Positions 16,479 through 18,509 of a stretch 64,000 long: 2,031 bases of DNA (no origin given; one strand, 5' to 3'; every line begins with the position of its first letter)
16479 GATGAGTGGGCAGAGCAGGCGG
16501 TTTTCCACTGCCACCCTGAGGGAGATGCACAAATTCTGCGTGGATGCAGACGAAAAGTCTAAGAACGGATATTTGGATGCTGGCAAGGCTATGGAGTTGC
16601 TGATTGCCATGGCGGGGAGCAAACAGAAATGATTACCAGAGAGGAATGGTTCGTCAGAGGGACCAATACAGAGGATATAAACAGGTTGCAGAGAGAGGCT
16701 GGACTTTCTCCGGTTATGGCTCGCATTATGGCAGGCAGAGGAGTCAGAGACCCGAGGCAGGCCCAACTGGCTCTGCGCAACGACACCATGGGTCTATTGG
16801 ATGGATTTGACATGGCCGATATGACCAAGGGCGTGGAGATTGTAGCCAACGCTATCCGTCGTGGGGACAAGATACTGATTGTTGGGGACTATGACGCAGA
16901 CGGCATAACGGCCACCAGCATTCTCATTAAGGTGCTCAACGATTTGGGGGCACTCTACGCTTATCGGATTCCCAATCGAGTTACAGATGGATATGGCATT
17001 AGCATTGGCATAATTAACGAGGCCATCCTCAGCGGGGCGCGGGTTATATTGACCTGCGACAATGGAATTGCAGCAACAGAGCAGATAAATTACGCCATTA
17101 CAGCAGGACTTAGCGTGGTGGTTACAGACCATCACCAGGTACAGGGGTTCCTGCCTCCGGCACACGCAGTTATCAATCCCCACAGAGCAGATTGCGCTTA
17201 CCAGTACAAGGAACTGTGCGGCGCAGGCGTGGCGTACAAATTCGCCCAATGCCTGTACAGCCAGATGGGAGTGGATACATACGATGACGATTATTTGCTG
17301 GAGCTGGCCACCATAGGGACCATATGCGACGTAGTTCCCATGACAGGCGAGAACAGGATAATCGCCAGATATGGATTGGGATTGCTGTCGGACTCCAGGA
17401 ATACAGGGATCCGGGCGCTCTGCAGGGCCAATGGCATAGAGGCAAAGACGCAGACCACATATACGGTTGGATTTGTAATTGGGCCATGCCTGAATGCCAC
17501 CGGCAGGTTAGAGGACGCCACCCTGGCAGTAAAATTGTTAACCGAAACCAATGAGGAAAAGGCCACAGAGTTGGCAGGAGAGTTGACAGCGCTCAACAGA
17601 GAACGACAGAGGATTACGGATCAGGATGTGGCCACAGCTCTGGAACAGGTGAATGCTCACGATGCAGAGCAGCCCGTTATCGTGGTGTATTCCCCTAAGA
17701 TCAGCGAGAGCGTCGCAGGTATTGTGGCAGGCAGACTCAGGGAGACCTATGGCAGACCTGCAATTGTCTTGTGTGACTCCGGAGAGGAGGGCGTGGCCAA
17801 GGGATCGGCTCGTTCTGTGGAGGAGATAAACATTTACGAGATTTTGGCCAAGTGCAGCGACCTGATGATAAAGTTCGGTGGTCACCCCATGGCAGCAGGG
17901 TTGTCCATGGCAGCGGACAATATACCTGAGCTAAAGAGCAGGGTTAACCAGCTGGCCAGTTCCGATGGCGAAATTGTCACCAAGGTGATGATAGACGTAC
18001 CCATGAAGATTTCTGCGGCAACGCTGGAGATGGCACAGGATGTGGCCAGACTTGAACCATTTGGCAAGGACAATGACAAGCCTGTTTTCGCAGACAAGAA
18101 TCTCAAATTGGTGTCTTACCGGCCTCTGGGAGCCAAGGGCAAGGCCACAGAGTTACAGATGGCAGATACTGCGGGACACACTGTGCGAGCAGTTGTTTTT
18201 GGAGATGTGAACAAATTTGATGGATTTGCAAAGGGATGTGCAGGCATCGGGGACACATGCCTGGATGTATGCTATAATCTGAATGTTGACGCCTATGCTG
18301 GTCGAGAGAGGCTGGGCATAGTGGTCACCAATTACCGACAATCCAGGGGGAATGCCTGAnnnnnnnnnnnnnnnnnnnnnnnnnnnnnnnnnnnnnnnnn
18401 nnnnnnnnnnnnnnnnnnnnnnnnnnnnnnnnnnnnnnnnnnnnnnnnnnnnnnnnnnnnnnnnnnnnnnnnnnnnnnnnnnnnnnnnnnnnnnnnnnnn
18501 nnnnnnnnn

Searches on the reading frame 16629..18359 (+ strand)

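Call 12: search_protein_families(library=pfam, proteins=[window:16629-18359:+], max_evalue=0.001)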
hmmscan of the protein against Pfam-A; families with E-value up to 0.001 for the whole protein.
window:16629-18359:+ (576 aa): 3 families
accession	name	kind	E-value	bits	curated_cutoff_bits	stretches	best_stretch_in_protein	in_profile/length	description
PF01368.27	DHH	-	2.5e-24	86.4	28.1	1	81-231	1-125/125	DHH family, N-terminal domain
PF17768.7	RecJ_OB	-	2.3e-20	73.1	27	1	455-566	1-105/107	RecJ OB domain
PF02272.25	DHHA1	-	2.5e-18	66.8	25.9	1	348-444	2-101/102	DHHA1 domain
